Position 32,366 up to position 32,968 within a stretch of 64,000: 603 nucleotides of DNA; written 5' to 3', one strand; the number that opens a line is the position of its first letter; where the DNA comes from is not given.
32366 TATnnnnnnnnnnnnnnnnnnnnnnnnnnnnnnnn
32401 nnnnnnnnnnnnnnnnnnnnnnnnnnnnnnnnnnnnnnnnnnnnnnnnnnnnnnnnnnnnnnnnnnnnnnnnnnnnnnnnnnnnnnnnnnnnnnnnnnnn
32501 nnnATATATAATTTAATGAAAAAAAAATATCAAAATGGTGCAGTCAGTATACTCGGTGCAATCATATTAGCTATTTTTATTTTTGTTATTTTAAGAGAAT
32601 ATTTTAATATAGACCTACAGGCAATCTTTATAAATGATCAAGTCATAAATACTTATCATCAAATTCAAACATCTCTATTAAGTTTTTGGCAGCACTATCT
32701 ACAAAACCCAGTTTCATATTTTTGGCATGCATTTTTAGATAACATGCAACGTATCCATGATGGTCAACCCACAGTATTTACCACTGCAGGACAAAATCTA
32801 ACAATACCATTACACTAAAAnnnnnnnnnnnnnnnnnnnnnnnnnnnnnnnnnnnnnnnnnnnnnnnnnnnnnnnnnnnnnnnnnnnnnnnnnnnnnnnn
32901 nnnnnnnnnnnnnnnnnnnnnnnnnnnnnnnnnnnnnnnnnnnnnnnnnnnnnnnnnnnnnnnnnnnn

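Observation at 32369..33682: Three-member family of small single-TM peptides flanking a transglutaminase-like cysteine peptidase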

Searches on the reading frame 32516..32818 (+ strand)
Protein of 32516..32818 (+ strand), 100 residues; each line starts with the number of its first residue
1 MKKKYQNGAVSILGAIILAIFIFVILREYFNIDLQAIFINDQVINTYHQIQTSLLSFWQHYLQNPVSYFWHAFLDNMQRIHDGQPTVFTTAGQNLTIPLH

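Call 3: search_protein_families(library=pfam, proteins=[window:32516-32818:+], max_evalue=1)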
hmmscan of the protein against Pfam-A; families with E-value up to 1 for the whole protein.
window:32516-32818:+ (100 aa): 1 family
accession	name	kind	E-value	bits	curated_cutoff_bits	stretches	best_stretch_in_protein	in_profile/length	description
PF06624.17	RAMP4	-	0.17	12.3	24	1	6-25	29-48/60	Ribosome associated membrane protein RAMP4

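Call 4: search_protein_families(library=ncbifam, proteins=[window:32516-32818:+], max_evalue=1)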
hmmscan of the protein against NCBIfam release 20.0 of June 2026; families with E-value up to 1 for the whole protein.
window:32516-32818:+ (100 aa): 1 family
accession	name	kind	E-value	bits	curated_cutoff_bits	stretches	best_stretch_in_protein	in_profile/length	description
NF010507.0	PRK13922.10-6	equivalog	0.11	12.1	219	1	14-63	7-56/252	rod shape-determining protein MreC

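Call 6: find_homologous_proteins(query=window:32516-32818:+, max_evalue=0.01)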
Query window:32516-32818:+ (100 aa): 4 proteins with E <= 0.01 among 7 candidates.
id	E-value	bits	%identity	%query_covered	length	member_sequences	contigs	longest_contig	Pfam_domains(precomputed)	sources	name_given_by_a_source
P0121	1.4e-60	220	100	100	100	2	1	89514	-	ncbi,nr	ncbi:MAG: hypothetical protein NT068_01150 [Candidatus Nomurabacteria bacterium]|nr:hypothetical pro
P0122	8.4e-47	175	78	99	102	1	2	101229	-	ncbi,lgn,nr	ncbi:MAG: hypothetical protein NTW62_03080 [Candidatus Nomurabacteria bacterium]|nr:hypothetical pro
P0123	2.5e-38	148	69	97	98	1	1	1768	-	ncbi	-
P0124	1.2e-23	101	50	98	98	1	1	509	-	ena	-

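Call 25: search_protein_representatives(alignment_id=A2)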
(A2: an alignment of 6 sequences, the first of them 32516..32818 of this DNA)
Query: 6 sequences, 99 profile positions. Proteins with E-value up to 0.001 (for the whole library): 163; up to 1e-10: 18; up to 1e-30: 1. The best 150 are listed.
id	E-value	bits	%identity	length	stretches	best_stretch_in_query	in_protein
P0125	5.9e-32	126.0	-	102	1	1-98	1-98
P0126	6.7e-23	96.9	-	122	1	4-95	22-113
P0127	8.1e-18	80.6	-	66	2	63-98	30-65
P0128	2.8e-16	75.7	-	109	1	4-95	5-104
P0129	9.3e-16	74.0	-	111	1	3-97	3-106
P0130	4.4e-13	65.4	-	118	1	4-89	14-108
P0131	6.4e-13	64.9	-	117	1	1-96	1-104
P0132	1.1e-11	61.0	-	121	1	8-93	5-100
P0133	1.1e-11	61.0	-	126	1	1-97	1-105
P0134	1.9e-11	60.2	-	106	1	5-95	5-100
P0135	2.2e-11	60.0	-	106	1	1-97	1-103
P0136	2.5e-11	59.8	-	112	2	16-75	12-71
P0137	4.9e-11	58.9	-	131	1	6-96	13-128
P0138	6.0e-11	58.6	-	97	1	7-96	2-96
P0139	7.4e-11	58.3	-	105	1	17-96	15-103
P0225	3.1e-05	40.2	-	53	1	64-98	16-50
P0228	4.9e-05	39.6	-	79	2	65-97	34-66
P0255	2.9e-04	37.2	-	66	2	64-94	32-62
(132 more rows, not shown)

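Call 30: find_homologous_proteins(query=A3, max_evalue=0.001)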
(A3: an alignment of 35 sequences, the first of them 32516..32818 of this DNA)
Query A3 (35 sequences) (100 aa, profile of the alignment): 164 proteins with E <= 0.001 among 1190 candidates; the best 120 are listed.
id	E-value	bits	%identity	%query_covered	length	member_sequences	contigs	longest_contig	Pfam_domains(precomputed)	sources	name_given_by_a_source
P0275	1.8e-40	155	33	69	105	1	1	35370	-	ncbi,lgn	-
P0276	4.5e-39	150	32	60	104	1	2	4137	-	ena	-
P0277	6.8e-39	150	28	67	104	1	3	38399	-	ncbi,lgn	-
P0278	7.0e-39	150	41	61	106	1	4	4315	-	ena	-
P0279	1.3e-38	149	29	60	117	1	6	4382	-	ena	-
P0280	2.7e-38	148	27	61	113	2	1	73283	-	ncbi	ncbi:MAG TPA: hypothetical protein VJB70_03985 [Candidatus Paceibacterota bacterium]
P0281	3.9e-38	147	35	69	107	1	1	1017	-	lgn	-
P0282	5.8e-38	147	33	58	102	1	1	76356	-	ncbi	ncbi:hypothetical protein ACFL0K_01330 [Patescibacteria group bacterium]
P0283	1.2e-37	146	28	60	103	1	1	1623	-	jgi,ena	-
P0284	1.3e-37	146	30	61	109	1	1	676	-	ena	-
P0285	1.4e-37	146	30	98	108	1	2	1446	-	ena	-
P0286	2.0e-37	145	33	61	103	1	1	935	-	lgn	-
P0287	2.5e-37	145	35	60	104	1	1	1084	-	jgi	jgi:hypothetical protein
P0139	2.6e-37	145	34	59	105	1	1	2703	-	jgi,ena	-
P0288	3.5e-37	144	28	84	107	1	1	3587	-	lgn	-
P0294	1.0e-36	143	30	58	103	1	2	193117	-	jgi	jgi:hypothetical protein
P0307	1.3e-35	139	32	85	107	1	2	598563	-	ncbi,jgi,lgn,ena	ncbi:MAG: hypothetical protein WC447_00710 [Candidatus Paceibacterota bacterium]|jgi:hypothetical pr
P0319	1.2e-34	136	28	85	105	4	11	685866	-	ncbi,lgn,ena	ncbi:MAG: hypothetical protein AAB334_00150 [Patescibacteria group bacterium]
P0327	7.7e-34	134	28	97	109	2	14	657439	-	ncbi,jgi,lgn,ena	ncbi:MAG: hypothetical protein ABSF56_02945 [Minisyncoccia bacterium]|jgi:hypothetical protein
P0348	9.6e-33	130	29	71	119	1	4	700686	-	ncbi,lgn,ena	-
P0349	1.3e-32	130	22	82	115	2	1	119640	-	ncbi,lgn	-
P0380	1.1e-30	123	24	76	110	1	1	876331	-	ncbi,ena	-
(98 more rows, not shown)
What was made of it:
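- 163 clusters at 50% identity (call 25) and 164 proteins (call 30), all named Patescibacteria, Paceibacterota or Minisyncoccia where a name exists.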

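Call 31: find_encoding_contigs(protein=P0307, flank=5000, max_places=1)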
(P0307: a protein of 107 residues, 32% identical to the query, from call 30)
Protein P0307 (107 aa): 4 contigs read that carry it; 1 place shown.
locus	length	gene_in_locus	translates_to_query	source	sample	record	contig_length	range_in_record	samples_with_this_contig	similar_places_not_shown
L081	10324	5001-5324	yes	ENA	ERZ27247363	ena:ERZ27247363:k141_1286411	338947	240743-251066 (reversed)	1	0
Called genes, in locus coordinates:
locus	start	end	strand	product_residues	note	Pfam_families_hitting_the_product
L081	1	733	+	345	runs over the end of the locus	PF01098:FTSW_RODA_SPOVE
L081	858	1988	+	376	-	PF03033:Glyco_transf_28, PF02684:LpxB (weak), PF04101:Glyco_tran_28_C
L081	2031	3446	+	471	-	PF00749:tRNA-synt_1c, PF19269:Anticodon_2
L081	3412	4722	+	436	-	PF24161:CCDC39 (faint), PF01551:Peptidase_M23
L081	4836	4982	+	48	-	-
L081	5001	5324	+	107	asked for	-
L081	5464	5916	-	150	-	-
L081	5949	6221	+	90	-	PF01016:Ribosomal_L27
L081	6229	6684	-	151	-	PF01281:Ribosomal_L9_N, PF03948:Ribosomal_L9_C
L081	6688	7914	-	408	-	PF22694:CtpB_N-like (weak), PF00595:PDZ, PF13180:PDZ_2, PF17820:PDZ_6, PF03572:Peptidase_S41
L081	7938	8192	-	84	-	-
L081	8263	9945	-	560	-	PF03717:PBP_dimer, PF00905:Transpeptidase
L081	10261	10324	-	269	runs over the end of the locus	-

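Call 32: find_encoding_contigs(protein=P0319, flank=5000, max_places=1)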
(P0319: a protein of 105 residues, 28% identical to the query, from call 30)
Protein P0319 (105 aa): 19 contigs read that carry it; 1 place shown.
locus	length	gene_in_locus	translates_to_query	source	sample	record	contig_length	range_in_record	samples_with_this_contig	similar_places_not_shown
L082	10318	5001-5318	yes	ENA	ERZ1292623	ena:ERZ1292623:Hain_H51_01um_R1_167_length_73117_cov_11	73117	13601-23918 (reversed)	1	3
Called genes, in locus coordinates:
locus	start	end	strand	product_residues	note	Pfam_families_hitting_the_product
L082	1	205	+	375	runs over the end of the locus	PF03033:Glyco_transf_28, PF04101:Glyco_tran_28_C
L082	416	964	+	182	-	PF20803:PaaX_M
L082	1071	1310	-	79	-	-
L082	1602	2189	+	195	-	PF01936:NYN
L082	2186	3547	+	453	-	PF00749:tRNA-synt_1c, PF19269:Anticodon_2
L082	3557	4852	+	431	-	PF01551:Peptidase_M23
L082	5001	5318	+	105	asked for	-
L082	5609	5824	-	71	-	PF04024:PspC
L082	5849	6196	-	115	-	PF01503:PRA-PH (weak), PF03819:MazG, PF12643:MazG-like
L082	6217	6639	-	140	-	-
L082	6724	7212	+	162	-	PF01016:Ribosomal_L27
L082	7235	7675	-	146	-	PF01281:Ribosomal_L9_N, PF03948:Ribosomal_L9_C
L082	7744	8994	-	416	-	PF00595:PDZ, PF13180:PDZ_2, PF17820:PDZ_6, PF03572:Peptidase_S41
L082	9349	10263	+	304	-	PF01544:CorA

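Call 33: find_encoding_contigs(protein=P0327, flank=5000, max_places=1)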
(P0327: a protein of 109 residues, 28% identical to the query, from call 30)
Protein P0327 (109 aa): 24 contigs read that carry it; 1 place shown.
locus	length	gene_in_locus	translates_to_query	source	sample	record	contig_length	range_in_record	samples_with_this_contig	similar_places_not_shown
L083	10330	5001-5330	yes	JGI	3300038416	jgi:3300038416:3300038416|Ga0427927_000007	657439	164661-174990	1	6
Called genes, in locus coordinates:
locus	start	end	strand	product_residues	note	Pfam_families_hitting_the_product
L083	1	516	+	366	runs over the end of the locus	PF01098:FTSW_RODA_SPOVE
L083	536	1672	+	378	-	PF03033:Glyco_transf_28, PF04101:Glyco_tran_28_C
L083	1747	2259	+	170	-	PF23951:DUF7282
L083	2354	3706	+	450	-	PF00749:tRNA-synt_1c, PF19269:Anticodon_2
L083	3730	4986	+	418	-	PF28420:CCDC122 (faint), PF01551:Peptidase_M23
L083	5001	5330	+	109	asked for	-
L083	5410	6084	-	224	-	-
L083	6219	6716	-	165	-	-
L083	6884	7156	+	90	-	PF01016:Ribosomal_L27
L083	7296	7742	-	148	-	PF01281:Ribosomal_L9_N, PF03948:Ribosomal_L9_C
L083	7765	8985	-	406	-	PF00595:PDZ, PF13180:PDZ_2 (weak), PF17820:PDZ_6, PF03572:Peptidase_S41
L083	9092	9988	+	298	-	PF01544:CorA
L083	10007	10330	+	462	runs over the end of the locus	PF01406:tRNA-synt_1e, PF09334:tRNA-synt_1g (faint), PF23493:CysS_C (weak)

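Call 36: find_encoding_contigs(protein=P0348, flank=4000, max_places=1)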
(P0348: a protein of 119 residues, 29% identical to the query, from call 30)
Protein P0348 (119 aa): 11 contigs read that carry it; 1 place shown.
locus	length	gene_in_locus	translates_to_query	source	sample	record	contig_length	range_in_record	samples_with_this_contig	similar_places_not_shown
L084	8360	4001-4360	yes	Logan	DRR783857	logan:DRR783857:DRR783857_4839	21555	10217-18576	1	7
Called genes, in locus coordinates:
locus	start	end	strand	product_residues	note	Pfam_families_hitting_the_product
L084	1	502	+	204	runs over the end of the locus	PF01833:TIG (weak)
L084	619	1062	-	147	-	-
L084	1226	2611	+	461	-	PF00749:tRNA-synt_1c, PF19269:Anticodon_2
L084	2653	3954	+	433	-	PF01551:Peptidase_M23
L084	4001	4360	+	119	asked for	-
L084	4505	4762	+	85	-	-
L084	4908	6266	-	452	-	PF01406:tRNA-synt_1e, PF01921:tRNA-synt_1f (faint), PF00133:tRNA-synt_1 (weak), PF09334:tRNA-synt_1g (weak), PF23493:CysS_C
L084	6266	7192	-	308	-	PF01544:CorA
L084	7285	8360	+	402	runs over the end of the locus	PF00595:PDZ, PF13180:PDZ_2 (faint), PF17820:PDZ_6, PF03572:Peptidase_S41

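Call 37: find_encoding_contigs(protein=P0380, flank=4000, max_places=1)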
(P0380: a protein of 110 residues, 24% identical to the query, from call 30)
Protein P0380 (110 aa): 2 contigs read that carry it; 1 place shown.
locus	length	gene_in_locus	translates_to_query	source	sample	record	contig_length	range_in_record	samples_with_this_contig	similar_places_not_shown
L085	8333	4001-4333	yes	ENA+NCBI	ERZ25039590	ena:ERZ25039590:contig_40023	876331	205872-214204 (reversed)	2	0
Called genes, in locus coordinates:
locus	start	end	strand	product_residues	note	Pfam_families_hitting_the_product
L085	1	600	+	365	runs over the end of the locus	PF01098:FTSW_RODA_SPOVE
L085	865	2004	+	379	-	PF03033:Glyco_transf_28, PF04101:Glyco_tran_28_C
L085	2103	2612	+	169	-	PF23951:DUF7282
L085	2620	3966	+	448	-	PF00749:tRNA-synt_1c, PF19269:Anticodon_2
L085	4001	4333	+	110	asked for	-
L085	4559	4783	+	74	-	-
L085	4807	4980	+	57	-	-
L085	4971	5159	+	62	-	-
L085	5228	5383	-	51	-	-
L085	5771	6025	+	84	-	-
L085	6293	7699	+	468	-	-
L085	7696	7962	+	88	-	-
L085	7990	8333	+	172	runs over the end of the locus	-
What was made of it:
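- L085 keeps the peptide gene without M23 (call 37).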

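Call 38: find_encoding_contigs(protein=P0294, flank=4000, max_places=1)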
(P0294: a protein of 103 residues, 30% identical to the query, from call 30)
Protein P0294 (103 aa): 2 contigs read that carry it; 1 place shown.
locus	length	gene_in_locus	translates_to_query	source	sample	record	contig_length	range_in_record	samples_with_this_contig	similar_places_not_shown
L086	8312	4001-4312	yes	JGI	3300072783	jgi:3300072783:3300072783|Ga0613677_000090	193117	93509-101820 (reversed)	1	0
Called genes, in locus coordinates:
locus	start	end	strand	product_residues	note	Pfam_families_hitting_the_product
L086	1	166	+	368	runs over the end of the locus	PF01098:FTSW_RODA_SPOVE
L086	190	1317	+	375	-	PF03033:Glyco_transf_28, PF04101:Glyco_tran_28_C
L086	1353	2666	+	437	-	PF00749:tRNA-synt_1c, PF19269:Anticodon_2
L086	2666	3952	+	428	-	PF01551:Peptidase_M23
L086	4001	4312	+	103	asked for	-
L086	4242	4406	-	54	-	-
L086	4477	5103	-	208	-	PF01726:LexA_DNA_bind, PF13412:HTH_24 (weak), PF00717:Peptidase_S24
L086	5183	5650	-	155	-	-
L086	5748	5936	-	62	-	-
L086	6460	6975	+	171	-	-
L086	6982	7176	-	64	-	PF04024:PspC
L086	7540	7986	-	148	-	-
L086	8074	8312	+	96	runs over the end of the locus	PF01016:Ribosomal_L27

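Call 39: find_encoding_contigs(protein=P0349, flank=4000, max_places=1)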
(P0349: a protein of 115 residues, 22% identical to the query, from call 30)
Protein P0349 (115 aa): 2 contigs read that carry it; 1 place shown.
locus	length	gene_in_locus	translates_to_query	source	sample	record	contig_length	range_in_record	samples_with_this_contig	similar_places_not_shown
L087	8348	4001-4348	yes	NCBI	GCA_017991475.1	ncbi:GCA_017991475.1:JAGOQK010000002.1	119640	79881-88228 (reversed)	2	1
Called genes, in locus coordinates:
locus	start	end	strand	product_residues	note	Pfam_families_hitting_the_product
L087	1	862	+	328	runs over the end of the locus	PF00389:2-Hacid_dh, PF02826:2-Hacid_dh_C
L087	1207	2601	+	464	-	PF00749:tRNA-synt_1c, PF19269:Anticodon_2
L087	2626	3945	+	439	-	PF01551:Peptidase_M23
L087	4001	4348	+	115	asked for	-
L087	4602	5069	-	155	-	-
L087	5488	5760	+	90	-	PF01016:Ribosomal_L27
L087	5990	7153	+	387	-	-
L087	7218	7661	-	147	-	PF01281:Ribosomal_L9_N, PF03948:Ribosomal_L9_C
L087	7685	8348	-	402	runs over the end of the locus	PF00595:PDZ, PF13180:PDZ_2, PF17820:PDZ_6, PF03572:Peptidase_S41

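Call 42: search_protein_families(library=pfam, alignment_id=A3, max_evalue=1)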
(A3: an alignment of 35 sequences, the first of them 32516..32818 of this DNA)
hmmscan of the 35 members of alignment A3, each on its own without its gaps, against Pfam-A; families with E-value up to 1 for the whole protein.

A. member 1, window:32516-32818:+ (100 aa): 1 family
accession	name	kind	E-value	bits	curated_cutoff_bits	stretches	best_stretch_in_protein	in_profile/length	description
PF06624.17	RAMP4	-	0.17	12.3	24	1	6-25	29-48/60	Ribosome associated membrane protein RAMP4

B. families by the number of members that match (of 35 scanned): 39 families (the first 25 are shown)
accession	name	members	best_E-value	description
PF21088.3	MS_channel_1st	10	0.0073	Mechanosensitive ion channel, transmembrane helices 2/3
PF09852.15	DUF2079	3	0.026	Predicted membrane protein (DUF2079)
PF12869.13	tRNA_anti-like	2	0.0045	tRNA_anti-like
PF08475.15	Baculo_VP91_N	2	0.007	Viral capsid protein 91 N-terminal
PF16982.10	Flp1_like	2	0.03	Putative Flagellin, Flp1-like, domain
PF13120.11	DUF3974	2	0.033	Domain of unknown function (DUF3974)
PF04228.19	Zn_peptidase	2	0.053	Putative neutral zinc metallopeptidase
PF06716.16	MP_p6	1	0.0032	Movement protein p6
PF25328.1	PH_MADD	1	0.008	MADD C-terminal PH-like domain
PF14899.11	DUF4492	1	0.025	Domain of unknown function (DUF4492)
PF10095.14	DUF2333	1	0.029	Uncharacterized protein conserved in bacteria (DUF2333)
PF07810.18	TMC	1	0.029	TMC domain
PF00267.27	Porin_1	1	0.031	Gram-negative porin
PF22538.1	HexPS-like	1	0.033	Hexaprenyl diphosphate synthase, small subunit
PF19592.4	DUF6097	1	0.034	Family of unknown function (DUF6097)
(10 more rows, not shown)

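Call 46: find_encoding_contigs(protein=P0228, flank=4000, max_places=2)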
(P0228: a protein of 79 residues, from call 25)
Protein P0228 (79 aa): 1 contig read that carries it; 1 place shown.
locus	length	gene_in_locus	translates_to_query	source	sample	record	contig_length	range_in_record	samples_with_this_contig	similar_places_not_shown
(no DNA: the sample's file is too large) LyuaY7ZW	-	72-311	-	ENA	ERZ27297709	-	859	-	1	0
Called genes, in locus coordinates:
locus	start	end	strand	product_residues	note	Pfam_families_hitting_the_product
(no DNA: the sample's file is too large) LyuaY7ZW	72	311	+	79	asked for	PF28542:DUF8434 (weak)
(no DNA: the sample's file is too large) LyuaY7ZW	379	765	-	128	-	-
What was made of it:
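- Tried and rejected: A precomputed 'weak' PF28542 flag on P0228 (call 46) could not be followed up.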

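Call 48: find_encoding_contigs(protein=P0225, flank=4000, max_places=2)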
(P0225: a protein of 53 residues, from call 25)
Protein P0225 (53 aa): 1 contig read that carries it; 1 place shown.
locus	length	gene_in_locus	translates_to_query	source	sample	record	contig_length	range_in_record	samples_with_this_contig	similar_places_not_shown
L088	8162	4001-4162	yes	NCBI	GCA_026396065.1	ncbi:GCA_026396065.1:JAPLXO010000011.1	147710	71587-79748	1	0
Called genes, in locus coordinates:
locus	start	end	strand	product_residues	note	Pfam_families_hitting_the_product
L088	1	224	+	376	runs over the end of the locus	PF03033:Glyco_transf_28, PF04101:Glyco_tran_28_C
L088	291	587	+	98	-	-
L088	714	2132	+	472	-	PF00749:tRNA-synt_1c, PF19269:Anticodon_2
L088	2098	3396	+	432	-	PF01551:Peptidase_M23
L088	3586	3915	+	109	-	-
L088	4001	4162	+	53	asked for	-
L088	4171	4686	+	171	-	PF00293:NUDIX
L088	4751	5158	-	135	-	-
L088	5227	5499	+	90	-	PF01016:Ribosomal_L27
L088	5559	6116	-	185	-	-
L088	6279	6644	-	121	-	PF01371:Trp_repressor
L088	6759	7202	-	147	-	PF01281:Ribosomal_L9_N, PF03948:Ribosomal_L9_C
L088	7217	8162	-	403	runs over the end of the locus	PF22694:CtpB_N-like (weak), PF00595:PDZ, PF13180:PDZ_2, PF17820:PDZ_6, PF03572:Peptidase_S41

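Call 49: find_encoding_contigs(protein=P0123, flank=4000, max_places=2)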
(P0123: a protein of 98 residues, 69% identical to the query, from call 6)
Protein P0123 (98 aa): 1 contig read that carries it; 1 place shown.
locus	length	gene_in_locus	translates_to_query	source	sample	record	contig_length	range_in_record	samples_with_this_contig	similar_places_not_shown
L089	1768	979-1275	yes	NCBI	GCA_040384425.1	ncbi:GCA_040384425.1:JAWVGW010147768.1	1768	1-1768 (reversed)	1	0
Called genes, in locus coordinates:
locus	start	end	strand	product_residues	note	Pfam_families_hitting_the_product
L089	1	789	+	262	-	?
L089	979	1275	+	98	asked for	-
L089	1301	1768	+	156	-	?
